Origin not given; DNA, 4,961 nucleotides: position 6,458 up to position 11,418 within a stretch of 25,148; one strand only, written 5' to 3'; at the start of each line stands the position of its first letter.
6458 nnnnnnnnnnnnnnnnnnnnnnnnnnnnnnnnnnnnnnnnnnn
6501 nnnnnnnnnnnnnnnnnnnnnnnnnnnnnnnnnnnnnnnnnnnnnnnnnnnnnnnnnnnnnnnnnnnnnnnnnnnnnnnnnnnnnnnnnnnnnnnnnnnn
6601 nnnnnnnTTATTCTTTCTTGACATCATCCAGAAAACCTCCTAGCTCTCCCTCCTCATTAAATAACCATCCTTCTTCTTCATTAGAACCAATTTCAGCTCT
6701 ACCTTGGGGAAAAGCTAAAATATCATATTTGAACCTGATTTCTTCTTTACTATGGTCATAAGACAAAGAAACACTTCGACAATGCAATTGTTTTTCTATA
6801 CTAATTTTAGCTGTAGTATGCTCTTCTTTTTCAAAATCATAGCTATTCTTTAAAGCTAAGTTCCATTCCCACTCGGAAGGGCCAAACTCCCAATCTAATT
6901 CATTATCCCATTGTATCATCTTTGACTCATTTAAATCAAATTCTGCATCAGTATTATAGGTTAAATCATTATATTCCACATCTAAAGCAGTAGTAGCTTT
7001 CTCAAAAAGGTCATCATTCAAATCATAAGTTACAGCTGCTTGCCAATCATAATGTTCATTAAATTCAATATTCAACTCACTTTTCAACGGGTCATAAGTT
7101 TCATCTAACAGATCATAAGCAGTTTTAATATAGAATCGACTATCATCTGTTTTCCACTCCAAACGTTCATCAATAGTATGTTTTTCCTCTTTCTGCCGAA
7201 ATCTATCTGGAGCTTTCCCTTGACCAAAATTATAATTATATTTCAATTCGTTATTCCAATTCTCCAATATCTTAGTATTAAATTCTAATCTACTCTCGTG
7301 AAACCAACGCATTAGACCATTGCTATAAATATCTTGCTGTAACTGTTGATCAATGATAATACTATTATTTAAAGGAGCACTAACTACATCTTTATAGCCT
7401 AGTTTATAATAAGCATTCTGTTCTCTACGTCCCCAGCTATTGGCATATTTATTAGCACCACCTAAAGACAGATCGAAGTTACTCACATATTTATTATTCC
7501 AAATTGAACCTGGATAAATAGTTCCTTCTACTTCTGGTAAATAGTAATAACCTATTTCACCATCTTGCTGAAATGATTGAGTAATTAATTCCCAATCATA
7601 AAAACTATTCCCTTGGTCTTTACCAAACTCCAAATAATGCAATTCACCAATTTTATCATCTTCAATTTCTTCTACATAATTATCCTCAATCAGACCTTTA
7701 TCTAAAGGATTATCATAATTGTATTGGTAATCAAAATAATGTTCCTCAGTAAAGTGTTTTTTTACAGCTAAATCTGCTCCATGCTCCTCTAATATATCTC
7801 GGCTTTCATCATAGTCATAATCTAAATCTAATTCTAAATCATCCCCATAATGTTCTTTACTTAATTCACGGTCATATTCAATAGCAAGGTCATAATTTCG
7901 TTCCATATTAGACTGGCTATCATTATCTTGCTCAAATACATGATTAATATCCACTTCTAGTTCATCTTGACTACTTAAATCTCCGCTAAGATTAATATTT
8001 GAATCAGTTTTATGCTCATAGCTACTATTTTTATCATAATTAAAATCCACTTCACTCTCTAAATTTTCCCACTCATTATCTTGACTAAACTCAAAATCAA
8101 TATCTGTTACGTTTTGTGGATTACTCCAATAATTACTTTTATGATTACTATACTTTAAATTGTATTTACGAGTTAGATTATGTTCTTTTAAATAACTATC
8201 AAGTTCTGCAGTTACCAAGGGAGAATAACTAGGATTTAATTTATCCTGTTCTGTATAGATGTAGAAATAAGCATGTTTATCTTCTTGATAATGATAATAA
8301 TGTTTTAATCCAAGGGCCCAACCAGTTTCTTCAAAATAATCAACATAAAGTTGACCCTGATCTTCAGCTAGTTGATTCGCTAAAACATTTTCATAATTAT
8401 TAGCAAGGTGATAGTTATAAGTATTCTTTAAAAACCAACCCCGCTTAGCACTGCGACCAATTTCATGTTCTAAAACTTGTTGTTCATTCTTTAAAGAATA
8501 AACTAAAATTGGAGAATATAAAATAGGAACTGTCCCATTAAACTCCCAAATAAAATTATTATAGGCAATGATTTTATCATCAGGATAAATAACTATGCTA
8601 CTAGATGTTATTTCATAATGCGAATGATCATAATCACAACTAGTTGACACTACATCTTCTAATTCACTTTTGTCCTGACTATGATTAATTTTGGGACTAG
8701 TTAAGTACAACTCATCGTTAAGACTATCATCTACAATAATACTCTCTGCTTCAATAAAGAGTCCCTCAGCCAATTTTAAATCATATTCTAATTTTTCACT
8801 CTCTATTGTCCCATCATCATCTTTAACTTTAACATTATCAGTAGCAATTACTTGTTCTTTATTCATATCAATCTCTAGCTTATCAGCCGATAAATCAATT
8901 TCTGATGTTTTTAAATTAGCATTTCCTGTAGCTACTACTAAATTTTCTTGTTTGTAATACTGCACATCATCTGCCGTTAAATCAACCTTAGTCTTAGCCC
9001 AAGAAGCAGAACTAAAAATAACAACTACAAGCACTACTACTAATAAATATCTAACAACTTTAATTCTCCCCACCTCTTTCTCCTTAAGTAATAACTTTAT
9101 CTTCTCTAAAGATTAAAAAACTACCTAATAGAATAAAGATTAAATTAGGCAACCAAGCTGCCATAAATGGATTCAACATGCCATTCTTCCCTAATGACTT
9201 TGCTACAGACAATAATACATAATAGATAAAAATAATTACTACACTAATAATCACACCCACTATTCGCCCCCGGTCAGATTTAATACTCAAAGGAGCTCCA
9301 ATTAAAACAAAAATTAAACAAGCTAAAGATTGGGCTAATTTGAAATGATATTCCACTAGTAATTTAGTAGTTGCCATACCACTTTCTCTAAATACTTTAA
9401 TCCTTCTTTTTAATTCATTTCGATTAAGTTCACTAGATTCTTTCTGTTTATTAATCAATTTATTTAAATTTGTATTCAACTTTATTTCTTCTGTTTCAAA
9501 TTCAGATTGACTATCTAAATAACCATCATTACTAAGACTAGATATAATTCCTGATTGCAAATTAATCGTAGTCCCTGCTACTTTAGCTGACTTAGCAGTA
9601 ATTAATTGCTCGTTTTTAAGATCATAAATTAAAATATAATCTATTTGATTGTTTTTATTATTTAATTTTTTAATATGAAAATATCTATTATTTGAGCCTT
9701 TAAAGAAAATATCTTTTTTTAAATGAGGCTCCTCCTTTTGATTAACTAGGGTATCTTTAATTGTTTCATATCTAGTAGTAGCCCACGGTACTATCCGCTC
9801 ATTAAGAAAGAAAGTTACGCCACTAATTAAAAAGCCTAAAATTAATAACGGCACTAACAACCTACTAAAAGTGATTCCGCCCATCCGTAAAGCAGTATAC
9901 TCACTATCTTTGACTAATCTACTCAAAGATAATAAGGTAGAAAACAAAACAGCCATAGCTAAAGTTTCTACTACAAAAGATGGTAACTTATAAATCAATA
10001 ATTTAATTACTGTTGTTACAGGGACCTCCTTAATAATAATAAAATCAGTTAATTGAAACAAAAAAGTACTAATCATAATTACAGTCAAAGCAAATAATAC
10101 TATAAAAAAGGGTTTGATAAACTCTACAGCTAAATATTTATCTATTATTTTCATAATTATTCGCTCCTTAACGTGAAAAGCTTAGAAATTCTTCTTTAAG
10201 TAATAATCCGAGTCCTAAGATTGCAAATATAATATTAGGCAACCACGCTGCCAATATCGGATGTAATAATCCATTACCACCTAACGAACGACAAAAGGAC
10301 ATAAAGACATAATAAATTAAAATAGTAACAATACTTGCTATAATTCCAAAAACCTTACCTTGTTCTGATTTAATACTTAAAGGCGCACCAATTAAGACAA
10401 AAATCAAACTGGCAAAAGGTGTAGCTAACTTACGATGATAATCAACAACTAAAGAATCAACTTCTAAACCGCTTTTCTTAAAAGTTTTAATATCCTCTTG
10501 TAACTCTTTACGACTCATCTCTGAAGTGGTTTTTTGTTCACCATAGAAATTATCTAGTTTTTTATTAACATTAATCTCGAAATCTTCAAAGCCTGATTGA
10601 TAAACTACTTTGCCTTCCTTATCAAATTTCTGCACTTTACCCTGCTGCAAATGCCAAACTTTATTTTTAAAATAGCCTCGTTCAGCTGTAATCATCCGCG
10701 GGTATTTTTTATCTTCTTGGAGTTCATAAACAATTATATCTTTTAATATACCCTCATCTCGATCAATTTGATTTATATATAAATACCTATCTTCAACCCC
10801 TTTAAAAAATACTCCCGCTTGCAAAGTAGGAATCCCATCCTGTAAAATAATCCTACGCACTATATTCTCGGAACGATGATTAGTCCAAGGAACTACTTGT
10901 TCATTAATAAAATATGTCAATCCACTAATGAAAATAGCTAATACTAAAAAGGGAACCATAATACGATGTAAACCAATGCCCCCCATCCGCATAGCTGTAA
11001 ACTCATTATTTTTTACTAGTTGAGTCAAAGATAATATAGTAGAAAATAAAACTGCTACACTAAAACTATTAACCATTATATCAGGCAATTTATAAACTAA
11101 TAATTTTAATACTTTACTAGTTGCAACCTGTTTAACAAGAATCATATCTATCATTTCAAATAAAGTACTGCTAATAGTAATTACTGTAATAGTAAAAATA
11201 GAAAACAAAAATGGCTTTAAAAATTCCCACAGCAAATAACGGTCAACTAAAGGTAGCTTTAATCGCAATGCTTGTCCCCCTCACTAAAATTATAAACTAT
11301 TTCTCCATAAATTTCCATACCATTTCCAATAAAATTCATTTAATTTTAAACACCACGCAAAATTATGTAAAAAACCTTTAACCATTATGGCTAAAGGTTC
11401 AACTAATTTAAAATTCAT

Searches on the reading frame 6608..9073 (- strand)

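Call 4: search_protein_families(library=pfam, proteins=[window:6608-9073:-], max_evalue=0.1)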
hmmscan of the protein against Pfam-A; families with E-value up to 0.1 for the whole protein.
window:6608-9073:- (821 aa): 4 families
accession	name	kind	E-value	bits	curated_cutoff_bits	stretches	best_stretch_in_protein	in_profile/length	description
PF13100.11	OstA_2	-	3.6e-05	23.9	21.2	1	28-114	34-121/158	OstA-like protein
PF03968.19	LptD_N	-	7.9e-05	23.3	20.4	1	62-100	3-41/113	LptA/(LptD N-terminal domain) LPS transport protein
PF06835.18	LptC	-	0.00014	21.9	21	1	28-101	83-161/175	Lipopolysaccharide-assembly, LptC-related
PF21878.2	STIV_turret_1st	-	0.027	15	27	0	551-612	29-92/134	C381 turret protein 1st galactose-binding domain-like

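Call 5: search_protein_families(library=ncbifam, proteins=[window:6608-9073:-], max_evalue=0.1)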
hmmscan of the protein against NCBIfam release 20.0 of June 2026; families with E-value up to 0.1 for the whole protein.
window:6608-9073:- (821 aa): 2 families
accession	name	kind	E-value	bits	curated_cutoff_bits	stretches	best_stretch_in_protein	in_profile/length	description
TIGR04409.1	LptC_YrbK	equivalog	3e-07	30.1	38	1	26-101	87-167/180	LPS export ABC transporter periplasmic protein LptC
TIGR03002.1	outer_YhbN_LptA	equivalog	1.2e-05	25.2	71.7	1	56-96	7-47/142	lipopolysaccharide transport periplasmic protein LptA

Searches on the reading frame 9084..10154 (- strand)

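Call 6: search_protein_families(library=pfam, proteins=[window:9084-10154:-], max_evalue=0.001)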
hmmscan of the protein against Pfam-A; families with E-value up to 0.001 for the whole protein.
window:9084-10154:- (356 aa): 1 family
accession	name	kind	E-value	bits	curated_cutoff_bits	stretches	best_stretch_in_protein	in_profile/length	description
PF03739.19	LptF_LptG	-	2.5e-92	310.1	27.9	1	6-348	1-351/353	Lipopolysaccharide export system permease LptF/LptG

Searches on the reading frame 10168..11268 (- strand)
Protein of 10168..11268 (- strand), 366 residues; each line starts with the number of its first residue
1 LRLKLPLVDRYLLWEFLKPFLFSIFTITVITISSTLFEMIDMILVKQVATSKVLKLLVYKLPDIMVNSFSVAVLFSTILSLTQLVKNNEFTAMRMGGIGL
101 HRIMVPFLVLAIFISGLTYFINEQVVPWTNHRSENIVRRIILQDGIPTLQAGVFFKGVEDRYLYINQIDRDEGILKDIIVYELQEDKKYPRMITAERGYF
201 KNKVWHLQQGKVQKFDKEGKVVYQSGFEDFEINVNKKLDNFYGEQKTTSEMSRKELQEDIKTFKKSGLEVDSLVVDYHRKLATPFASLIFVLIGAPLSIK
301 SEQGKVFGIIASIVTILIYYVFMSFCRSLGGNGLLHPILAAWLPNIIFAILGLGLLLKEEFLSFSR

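Call 6: search_protein_families(library=pfam, proteins=[window:10168-11268:-], max_evalue=0.001)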
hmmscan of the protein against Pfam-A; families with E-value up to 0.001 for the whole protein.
window:10168-11268:- (366 aa): 1 family
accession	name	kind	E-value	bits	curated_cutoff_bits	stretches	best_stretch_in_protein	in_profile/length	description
PF03739.19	LptF_LptG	-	8.5e-98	328.1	27.9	1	10-357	1-352/353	Lipopolysaccharide export system permease LptF/LptG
